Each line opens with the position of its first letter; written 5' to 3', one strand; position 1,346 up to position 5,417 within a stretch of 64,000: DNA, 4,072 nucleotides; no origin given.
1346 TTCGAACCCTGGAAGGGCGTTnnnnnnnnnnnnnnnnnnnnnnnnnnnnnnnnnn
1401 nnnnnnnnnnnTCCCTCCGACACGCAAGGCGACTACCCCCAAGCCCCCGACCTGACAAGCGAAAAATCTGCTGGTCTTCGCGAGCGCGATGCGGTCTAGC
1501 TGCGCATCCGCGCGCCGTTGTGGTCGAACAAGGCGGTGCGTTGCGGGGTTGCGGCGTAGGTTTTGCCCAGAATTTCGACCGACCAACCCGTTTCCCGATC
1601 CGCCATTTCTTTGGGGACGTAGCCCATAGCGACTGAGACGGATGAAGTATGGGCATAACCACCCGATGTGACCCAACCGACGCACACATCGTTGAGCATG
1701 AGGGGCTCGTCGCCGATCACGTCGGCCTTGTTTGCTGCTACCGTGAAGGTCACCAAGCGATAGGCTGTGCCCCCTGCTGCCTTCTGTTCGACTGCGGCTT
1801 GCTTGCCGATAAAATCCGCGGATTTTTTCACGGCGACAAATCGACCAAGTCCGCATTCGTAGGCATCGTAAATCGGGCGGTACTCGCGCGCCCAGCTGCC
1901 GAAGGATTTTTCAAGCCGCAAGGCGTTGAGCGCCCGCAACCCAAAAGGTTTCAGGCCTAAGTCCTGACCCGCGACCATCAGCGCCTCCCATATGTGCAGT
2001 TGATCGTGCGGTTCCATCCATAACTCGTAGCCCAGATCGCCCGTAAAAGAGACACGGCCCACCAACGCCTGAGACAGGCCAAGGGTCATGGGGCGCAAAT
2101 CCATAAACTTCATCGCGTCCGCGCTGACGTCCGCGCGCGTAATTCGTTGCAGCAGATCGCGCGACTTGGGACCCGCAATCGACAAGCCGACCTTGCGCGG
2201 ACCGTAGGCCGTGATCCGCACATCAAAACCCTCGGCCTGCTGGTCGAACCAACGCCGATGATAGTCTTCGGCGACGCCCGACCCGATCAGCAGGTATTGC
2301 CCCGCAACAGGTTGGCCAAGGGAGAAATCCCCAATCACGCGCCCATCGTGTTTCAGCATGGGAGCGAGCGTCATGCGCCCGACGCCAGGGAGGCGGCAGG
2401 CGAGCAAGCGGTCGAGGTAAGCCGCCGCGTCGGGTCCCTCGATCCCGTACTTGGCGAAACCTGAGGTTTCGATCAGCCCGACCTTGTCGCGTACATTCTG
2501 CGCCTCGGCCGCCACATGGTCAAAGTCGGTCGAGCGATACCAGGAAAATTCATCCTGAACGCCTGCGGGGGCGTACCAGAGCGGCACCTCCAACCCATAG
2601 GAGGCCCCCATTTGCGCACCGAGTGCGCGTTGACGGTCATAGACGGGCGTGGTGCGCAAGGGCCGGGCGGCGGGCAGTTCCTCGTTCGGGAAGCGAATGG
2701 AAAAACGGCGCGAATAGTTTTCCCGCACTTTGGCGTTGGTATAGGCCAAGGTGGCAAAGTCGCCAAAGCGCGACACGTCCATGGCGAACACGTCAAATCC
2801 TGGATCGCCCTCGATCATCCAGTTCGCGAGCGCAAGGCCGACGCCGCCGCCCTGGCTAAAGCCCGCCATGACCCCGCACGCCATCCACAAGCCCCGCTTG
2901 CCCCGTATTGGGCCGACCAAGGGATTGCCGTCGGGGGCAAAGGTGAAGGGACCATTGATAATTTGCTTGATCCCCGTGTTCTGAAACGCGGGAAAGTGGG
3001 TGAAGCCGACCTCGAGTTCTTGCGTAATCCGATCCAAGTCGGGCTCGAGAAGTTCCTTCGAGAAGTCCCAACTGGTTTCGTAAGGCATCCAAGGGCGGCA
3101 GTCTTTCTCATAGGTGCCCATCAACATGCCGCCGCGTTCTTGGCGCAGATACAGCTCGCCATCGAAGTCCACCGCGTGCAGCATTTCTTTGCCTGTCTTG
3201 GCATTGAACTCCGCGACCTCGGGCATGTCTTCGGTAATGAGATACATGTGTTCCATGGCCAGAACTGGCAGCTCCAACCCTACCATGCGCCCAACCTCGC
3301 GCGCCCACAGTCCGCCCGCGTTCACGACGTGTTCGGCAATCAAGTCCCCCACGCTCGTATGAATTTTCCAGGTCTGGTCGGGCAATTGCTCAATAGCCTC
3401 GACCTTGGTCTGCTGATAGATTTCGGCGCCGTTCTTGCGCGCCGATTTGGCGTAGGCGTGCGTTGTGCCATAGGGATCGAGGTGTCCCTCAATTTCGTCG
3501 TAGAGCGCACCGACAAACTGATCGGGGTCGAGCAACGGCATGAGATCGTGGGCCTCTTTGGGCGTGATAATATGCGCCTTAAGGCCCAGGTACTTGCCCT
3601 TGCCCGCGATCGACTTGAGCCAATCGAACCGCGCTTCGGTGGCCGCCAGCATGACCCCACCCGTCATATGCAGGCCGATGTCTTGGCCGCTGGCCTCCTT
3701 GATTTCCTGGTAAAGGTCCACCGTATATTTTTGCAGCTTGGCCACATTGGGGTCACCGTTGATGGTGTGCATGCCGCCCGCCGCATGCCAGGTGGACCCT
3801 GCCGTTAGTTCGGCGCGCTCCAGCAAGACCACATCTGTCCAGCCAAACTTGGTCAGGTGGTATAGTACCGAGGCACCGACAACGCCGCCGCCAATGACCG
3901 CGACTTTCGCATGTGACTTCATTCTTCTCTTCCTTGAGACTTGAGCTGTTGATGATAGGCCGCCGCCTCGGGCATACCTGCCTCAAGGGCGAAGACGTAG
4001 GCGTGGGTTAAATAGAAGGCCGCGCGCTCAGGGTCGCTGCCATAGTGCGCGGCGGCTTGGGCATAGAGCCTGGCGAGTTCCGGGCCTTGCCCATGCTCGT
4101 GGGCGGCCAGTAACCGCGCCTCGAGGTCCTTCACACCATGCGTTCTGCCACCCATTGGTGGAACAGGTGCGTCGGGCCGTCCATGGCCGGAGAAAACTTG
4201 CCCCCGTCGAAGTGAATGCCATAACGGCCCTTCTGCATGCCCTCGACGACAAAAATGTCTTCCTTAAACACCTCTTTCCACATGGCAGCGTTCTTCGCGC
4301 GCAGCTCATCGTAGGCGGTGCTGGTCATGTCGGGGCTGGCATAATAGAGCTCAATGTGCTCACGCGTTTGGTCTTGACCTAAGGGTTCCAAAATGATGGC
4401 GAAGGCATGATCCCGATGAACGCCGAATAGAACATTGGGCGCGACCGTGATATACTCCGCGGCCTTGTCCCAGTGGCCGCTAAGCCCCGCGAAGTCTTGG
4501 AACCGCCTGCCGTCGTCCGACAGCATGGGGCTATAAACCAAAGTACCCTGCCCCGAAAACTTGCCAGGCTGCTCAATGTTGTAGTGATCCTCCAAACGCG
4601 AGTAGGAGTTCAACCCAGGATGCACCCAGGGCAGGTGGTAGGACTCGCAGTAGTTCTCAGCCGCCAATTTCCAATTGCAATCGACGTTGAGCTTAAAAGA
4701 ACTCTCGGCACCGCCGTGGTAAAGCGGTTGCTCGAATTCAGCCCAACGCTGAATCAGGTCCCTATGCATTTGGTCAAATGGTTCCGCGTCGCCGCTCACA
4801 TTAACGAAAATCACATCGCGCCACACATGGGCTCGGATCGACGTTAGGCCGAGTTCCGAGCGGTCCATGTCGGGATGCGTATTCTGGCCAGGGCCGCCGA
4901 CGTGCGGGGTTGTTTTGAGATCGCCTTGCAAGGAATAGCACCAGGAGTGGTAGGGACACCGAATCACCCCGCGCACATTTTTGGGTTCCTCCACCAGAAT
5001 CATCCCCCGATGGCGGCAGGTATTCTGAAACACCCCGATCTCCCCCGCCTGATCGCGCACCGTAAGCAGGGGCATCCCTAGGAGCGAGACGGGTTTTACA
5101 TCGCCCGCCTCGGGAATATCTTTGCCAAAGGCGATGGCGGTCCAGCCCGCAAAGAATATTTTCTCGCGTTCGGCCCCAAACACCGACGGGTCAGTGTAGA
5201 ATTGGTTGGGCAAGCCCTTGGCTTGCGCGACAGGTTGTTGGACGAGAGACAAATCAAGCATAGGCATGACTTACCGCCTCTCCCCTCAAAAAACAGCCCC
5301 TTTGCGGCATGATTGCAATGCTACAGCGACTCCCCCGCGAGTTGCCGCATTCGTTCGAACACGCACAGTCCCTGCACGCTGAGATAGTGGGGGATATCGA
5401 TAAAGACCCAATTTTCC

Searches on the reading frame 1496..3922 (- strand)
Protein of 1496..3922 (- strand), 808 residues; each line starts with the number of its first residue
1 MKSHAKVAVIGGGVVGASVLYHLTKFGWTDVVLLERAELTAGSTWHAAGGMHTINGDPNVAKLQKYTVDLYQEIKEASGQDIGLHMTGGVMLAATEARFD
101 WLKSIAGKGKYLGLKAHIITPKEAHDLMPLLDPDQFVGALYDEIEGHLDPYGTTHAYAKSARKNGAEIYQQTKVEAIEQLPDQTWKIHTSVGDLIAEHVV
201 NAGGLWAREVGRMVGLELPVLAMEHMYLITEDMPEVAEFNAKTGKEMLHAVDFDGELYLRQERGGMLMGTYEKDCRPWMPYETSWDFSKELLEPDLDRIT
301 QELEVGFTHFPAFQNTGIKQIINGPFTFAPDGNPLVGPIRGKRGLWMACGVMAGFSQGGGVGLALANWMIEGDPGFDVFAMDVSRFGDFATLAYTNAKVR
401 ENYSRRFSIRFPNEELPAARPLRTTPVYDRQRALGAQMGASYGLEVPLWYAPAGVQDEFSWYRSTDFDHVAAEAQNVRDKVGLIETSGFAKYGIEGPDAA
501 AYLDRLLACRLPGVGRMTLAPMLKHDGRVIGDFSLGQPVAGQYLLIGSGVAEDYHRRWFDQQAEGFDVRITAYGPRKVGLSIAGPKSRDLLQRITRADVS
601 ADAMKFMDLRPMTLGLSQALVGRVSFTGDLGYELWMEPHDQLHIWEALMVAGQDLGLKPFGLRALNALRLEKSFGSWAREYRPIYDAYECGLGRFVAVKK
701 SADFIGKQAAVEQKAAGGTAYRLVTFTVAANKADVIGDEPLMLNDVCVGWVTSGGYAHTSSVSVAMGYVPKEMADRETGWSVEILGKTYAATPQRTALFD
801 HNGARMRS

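Call 3: search_protein_families(library=pfam, proteins=[window:1496-3922:-], max_evalue=0.01)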
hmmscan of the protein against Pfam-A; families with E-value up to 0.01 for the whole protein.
window:1496-3922:- (808 aa): 7 families
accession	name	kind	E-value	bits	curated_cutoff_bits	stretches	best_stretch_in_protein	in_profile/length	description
PF01266.30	DAO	-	2.6e-67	228.3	27.9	1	6-368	1-353/353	FAD dependent oxidoreductase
PF01571.26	GCV_T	-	3.6e-59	200.5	25.6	1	427-694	1-254/255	Aminomethyltransferase folate-binding domain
PF16350.10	FAO_M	-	6e-18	65.2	27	1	371-424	1-55/56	FAD dependent oxidoreductase central domain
PF08669.17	GCV_T_C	-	8.8e-17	61.2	25.9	1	722-800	2-80/80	Glycine cleavage T-protein C-terminal barrel domain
PF13738.12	Pyr_redox_3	-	0.00015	21.5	30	0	157-206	87-135/305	Pyridine nucleotide-disulphide oxidoreductase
PF00070.33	Pyr_redox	-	0.00016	22.5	22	0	6-38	1-32/82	Pyridine nucleotide-disulphide oxidoreductase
PF07992.20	Pyr_redox_2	-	0.0078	16.1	26.1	0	5-38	143-175/291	Pyridine nucleotide-disulphide oxidoreductase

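Call 51: search_solved_structures(query=window:1496-3922:-, max_evalue=1e-30)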
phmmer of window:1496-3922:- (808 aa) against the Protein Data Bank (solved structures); distinct sequences matched with E-value up to 1e-30: 6.
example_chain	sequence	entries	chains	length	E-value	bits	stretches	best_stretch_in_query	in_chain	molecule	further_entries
4p9s_A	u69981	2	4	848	1.8e-174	585.3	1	2-794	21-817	Dimethylglycine dehydrogenase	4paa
4pab_A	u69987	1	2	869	1.4e-173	582.3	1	2-794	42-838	Dimethylglycine dehydrogenase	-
5l46_A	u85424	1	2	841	2.8e-171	574.7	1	2-792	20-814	Dimethylglycine dehydrogenase, mitochondrial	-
1pj5_A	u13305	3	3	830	1.3e-83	284.8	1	2-807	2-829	N,N-dimethylglycine oxidase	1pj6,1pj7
3gsi_A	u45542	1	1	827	5.2e-82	279.5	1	6-807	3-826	N,N-dimethylglycine oxidase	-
1yx2_A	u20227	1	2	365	1.9e-35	125.4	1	459-797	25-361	Aminomethyltransferase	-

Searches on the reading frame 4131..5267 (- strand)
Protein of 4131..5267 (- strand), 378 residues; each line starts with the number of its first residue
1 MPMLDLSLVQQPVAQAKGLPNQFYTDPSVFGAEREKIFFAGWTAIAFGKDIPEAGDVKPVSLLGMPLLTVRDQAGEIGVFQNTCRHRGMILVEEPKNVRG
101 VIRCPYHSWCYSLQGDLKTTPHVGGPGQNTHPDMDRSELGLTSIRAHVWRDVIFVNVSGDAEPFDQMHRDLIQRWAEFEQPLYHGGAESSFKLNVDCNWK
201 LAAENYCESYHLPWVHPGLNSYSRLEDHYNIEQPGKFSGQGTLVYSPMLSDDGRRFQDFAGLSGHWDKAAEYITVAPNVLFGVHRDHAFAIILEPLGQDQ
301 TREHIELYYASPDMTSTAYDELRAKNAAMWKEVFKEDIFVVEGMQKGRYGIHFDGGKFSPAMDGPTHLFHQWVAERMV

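Call 3: search_protein_families(library=pfam, proteins=[window:4131-5267:-], max_evalue=0.01)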
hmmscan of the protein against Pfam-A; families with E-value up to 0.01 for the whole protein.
window:4131-5267:- (378 aa): 3 families
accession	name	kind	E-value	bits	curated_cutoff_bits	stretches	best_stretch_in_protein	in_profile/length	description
PF00848.25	Ring_hydroxyl_A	-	9e-37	127.4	24.9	1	189-377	8-206/208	Ring hydroxylating alpha subunit (catalytic domain)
PF00355.32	Rieske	-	1.1e-17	64.2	20.3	1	42-123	2-81/88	Rieske [2Fe-2S] domain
PF19112.6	VanA_C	-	0.0015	19.1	23.5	0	195-219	1-25/193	Vanillate O-demethylase oxygenase C-terminal domain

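Call 10: search_protein_families(library=ncbifam, proteins=[window:4131-5267:-], max_evalue=0.01)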
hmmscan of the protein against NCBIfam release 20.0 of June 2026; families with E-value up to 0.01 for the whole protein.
window:4131-5267:- (378 aa): 6 families
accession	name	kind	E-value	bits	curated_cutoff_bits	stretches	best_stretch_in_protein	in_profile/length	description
NF058607.1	GlBtMonoOxGbcA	equivalog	1.9e-33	115.5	670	1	15-225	29-232/420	glycine betaine monooxygenase oxygenase subunit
NF042946.1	3PPDioc_HcaE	equivalog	2.1e-25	89.7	830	1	19-216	16-214/450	3-phenylpropionate/cinnamic acid dioxygenase subunit alpha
NF041684.1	ant_diox_AndAc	equivalog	5.6e-24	84.5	750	1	9-216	13-222/418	anthranilate 1,2-dioxygenase large subunit AndAc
TIGR03228.1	anthran_1_2_A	equivalog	4.4e-21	75.1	671.9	1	22-248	19-242/438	anthranilate 1,2-dioxygenase large subunit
TIGR03229.1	benzo_1_2_benA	equivalog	2.8e-18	66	780.95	1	20-217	17-216/433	benzoate 1,2-dioxygenase large subunit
NF052579.1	BetMthstMoxSdmAMthl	equivalog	5e-05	22.4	600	1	42-137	18-111/351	4beta-methylsterol monooxygenase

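Call 26: find_related_loci(query=window:4131-5267:-, collection=metagenome_contigs, flank=10000)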
Query window:4131-5267:- (378 aa) in metagenome_contigs; peptide patterns used: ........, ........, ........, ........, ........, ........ (x = any residue, [..] = any of these).
600 stretches matched a pattern (row limit reached: there are more); 581 encode a relative of the query (tblastn E <= 1e-3); the best 80 are kept; 80 distinct loci.
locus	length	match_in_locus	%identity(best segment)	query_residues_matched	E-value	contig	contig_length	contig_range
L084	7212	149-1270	73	4-377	0e+0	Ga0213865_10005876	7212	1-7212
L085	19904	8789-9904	67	6-377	3e-180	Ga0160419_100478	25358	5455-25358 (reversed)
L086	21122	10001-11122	66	3-377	4e-179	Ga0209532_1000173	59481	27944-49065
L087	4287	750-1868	65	5-377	0e+0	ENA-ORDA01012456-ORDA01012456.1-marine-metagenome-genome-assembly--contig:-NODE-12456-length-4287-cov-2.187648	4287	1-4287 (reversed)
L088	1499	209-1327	65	5-377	0e+0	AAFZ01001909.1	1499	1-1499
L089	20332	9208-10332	66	3-377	7e-178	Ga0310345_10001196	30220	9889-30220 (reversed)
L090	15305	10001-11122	66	3-377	2e-177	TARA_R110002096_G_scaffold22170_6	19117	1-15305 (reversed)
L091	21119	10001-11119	68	6-378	1e-176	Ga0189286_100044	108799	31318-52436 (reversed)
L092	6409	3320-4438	67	6-378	2e-178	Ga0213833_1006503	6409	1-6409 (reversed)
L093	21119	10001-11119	65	5-377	2e-176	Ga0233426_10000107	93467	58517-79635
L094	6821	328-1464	67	2-377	3e-177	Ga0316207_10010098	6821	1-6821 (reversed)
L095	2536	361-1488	64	1-377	0e+0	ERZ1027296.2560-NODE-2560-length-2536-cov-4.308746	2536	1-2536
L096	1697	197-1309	67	5-374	0e+0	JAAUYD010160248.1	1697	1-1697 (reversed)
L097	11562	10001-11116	64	2-377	2e-174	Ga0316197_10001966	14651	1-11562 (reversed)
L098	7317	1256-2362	66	5-377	8e-175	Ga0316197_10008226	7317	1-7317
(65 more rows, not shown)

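Call 50: search_solved_structures(query=window:4131-5267:-, max_evalue=1e-10)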
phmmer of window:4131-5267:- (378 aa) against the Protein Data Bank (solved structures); distinct sequences matched with E-value up to 1e-10: 29.
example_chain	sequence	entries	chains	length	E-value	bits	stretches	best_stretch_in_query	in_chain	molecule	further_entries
6y9c_A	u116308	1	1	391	2.8e-25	91.9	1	19-349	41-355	Carnitine monooxygenase oxygenase subunit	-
6y8j_A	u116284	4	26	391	2.8e-25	91.9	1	19-349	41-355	Carnitine monooxygenase oxygenase subunit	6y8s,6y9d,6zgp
1uli_A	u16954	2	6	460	4.2e-23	84.8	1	19-212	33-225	biphenyl dioxygenase large subunit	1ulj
7c8z_A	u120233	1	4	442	1.6e-22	82.8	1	18-223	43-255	Salicylate 5-hydroxylase, large oxygenase component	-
7vju_A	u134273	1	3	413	1.5e-21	79.6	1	7-221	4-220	Rieske (2Fe-2S) domain protein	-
3vca_A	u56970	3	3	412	1.7e-21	79.5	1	19-220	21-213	Ring-hydroxylating dioxygenase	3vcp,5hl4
4qup_A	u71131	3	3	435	2.1e-21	79.2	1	19-220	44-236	Monoxygenase; demethylase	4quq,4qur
9o71_A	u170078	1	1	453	3.7e-21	78.4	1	19-218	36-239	Phenylpropionate dioxygenase-like ring-hydroxylating dioxygenase large terminal subunit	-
7yls_B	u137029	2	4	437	7.7e-21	77.3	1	19-218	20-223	Rieske (2Fe-2S) domain protein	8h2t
7q04_D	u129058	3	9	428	1.3e-20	76.6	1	7-221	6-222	Terephthalate 1,2-dioxygenase, terminal oxygenase component subunit alpha 2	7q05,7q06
2yfi_A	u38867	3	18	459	6.9e-20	74.2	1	13-211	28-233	BIPHENYL DIOXYGENASE SUBUNIT ALPHA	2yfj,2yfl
2xsh_A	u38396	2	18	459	6.9e-20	74.2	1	13-211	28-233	BIPHENYL DIOXYGENASE SUBUNIT ALPHA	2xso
5aeu_A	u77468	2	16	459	6.9e-20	74.2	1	13-211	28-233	BIPHENYL DIOXYGENASE SUBUNIT ALPHA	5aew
2xr8_A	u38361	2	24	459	6.9e-20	74.2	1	13-211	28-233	BIPHENYL DIOXYGENASE SUBUNIT ALPHA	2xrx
3n0q_A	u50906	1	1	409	1.4e-19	73.2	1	18-219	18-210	Putative aromatic-ring hydroxylating dioxygenase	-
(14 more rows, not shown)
